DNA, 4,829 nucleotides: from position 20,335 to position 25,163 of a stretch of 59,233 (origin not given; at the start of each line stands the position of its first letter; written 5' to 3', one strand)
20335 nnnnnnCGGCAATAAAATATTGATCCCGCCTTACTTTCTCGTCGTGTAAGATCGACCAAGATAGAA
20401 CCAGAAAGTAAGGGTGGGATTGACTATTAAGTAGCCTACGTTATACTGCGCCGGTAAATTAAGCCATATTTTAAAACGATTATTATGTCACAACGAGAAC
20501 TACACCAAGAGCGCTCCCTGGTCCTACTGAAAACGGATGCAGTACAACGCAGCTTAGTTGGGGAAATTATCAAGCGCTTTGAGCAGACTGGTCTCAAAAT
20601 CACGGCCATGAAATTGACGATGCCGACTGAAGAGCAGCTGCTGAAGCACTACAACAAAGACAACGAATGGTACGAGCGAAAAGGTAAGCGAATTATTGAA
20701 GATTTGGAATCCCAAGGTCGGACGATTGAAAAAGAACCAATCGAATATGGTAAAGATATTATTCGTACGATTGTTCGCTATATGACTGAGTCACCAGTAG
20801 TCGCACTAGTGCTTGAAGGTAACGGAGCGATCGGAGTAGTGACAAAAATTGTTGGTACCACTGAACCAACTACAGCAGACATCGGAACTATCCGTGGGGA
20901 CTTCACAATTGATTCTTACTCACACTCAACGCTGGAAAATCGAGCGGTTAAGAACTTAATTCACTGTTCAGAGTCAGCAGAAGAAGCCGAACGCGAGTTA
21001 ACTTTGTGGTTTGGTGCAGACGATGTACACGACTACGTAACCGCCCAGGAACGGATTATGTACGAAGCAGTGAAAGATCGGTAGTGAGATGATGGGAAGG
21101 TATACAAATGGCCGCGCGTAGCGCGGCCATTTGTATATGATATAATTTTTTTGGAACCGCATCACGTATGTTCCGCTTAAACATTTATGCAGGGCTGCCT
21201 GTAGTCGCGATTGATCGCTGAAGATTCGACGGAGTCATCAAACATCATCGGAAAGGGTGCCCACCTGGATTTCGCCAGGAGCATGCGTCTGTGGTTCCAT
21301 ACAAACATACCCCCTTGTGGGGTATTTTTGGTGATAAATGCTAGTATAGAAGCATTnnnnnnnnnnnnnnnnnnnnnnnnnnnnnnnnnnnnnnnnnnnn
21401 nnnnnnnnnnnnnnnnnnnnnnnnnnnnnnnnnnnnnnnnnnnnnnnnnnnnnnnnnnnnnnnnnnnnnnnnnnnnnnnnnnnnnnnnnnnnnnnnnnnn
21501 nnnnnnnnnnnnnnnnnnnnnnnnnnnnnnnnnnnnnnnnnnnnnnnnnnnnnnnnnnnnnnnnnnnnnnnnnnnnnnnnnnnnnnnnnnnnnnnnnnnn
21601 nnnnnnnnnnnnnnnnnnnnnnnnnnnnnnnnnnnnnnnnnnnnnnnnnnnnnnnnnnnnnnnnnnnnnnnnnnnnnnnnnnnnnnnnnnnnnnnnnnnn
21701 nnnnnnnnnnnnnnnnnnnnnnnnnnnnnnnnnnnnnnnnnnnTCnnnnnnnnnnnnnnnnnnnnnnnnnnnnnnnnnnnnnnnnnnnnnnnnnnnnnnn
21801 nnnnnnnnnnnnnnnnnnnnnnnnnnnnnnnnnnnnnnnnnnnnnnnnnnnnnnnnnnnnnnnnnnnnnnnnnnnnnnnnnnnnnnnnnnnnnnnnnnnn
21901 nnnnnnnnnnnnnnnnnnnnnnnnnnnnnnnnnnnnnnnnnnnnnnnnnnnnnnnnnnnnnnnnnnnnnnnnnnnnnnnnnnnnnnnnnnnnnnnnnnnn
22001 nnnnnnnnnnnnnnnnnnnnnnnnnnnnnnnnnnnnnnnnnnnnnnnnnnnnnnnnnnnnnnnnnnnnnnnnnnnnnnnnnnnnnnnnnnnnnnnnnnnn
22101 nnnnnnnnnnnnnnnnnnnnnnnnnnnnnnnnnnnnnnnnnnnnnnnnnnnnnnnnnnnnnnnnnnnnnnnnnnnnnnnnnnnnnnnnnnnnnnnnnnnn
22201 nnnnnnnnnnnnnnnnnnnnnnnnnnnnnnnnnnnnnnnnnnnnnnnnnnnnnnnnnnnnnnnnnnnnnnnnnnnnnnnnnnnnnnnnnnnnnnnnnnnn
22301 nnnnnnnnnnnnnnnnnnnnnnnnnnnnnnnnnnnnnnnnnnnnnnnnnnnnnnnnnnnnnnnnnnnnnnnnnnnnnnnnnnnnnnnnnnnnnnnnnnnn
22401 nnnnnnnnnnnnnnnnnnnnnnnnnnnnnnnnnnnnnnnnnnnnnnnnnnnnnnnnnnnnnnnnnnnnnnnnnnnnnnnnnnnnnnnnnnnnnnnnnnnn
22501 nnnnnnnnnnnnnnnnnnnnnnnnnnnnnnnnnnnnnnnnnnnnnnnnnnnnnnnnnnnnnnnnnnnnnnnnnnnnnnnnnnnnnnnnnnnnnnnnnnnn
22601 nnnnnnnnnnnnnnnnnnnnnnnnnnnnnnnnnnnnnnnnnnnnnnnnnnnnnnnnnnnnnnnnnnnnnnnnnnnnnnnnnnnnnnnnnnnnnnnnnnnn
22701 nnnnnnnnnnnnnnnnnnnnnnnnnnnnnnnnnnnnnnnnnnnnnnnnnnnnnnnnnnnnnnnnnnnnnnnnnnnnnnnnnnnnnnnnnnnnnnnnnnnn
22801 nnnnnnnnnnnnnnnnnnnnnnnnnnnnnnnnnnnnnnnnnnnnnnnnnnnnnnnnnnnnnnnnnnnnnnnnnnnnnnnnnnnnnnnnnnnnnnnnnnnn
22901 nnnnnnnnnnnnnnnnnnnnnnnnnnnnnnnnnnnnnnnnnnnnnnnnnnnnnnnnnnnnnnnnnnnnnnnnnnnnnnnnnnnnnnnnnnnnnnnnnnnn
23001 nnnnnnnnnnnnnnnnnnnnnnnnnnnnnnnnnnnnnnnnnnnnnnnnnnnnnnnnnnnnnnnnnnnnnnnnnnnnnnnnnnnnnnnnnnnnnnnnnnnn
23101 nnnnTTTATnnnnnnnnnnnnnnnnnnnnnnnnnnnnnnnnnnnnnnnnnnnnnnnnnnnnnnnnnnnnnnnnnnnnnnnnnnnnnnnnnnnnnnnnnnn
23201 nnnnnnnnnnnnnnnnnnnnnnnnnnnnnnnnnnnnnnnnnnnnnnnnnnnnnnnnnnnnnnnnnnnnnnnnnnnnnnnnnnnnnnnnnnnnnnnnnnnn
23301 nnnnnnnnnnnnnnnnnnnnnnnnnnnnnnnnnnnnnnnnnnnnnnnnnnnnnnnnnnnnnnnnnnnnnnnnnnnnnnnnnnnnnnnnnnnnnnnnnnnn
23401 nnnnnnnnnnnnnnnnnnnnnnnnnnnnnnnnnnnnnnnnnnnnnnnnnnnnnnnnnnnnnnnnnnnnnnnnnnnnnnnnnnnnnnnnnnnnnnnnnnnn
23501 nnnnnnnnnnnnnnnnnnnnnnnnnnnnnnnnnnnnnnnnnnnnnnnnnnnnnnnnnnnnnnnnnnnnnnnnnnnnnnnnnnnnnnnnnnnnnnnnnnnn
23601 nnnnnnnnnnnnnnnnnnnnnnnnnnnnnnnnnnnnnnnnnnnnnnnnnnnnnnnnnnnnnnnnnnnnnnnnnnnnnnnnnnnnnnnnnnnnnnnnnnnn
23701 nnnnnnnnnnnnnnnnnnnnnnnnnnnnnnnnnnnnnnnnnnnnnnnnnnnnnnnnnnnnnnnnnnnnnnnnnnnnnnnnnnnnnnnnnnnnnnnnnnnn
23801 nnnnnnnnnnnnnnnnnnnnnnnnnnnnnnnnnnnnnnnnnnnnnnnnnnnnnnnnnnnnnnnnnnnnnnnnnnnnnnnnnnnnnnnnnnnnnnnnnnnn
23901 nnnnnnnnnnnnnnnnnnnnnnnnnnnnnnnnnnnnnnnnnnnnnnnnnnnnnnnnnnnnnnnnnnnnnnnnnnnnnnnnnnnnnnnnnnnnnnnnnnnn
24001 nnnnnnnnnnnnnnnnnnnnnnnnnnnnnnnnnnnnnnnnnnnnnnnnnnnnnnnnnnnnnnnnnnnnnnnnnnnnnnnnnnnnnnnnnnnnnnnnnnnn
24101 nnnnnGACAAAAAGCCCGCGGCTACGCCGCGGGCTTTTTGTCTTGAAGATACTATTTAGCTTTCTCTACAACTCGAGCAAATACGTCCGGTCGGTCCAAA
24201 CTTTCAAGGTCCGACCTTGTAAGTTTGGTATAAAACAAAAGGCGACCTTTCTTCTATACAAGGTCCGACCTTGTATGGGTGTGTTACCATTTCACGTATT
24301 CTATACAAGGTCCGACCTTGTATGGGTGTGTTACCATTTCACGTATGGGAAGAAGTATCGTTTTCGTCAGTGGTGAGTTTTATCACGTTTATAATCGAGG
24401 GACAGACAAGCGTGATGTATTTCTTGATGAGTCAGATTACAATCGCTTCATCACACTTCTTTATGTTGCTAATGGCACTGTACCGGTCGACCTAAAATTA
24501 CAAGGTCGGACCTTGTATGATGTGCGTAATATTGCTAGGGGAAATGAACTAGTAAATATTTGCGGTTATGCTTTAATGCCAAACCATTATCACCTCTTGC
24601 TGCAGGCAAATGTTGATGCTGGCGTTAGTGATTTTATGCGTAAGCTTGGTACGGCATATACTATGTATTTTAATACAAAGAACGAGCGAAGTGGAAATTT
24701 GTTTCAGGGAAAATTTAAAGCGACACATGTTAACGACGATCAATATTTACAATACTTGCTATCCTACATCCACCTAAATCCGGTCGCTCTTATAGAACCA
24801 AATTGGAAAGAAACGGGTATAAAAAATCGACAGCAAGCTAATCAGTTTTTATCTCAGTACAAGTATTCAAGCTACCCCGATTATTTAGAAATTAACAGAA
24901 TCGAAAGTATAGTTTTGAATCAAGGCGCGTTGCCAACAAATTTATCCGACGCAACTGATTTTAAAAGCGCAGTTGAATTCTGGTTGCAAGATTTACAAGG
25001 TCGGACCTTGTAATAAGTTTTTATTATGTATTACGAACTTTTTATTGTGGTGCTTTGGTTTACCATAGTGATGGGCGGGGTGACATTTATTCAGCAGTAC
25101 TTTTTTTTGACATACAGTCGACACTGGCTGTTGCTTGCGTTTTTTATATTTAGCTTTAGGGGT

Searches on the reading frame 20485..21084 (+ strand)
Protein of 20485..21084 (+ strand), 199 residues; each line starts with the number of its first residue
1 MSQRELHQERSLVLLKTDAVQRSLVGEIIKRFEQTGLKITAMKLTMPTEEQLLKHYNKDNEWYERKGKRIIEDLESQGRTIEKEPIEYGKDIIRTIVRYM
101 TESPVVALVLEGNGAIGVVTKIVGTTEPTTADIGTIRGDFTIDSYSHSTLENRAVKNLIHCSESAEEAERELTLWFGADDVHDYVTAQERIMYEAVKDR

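Call 28: search_protein_families(library=pfam, proteins=[window:20485-21084:+], max_evalue=0.001)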
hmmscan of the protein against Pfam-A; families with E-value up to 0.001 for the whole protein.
window:20485-21084:+ (199 aa): 1 family
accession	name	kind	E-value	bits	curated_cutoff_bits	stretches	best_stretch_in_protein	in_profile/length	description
PF00334.24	NDK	-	8.8e-37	126.4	27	2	89-180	53-134/135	Nucleoside diphosphate kinase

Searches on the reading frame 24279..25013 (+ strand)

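Call 20: search_protein_families(library=pfam, proteins=[window:24279-25013:+], max_evalue=0.01)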
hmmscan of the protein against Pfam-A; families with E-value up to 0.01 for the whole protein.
window:24279-25013:+ (244 aa): 1 family
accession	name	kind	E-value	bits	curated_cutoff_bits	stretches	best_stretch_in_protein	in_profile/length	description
PF01797.21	Y1_Tnp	-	6.3e-09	36.4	23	1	92-165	41-119/121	Transposase IS200 like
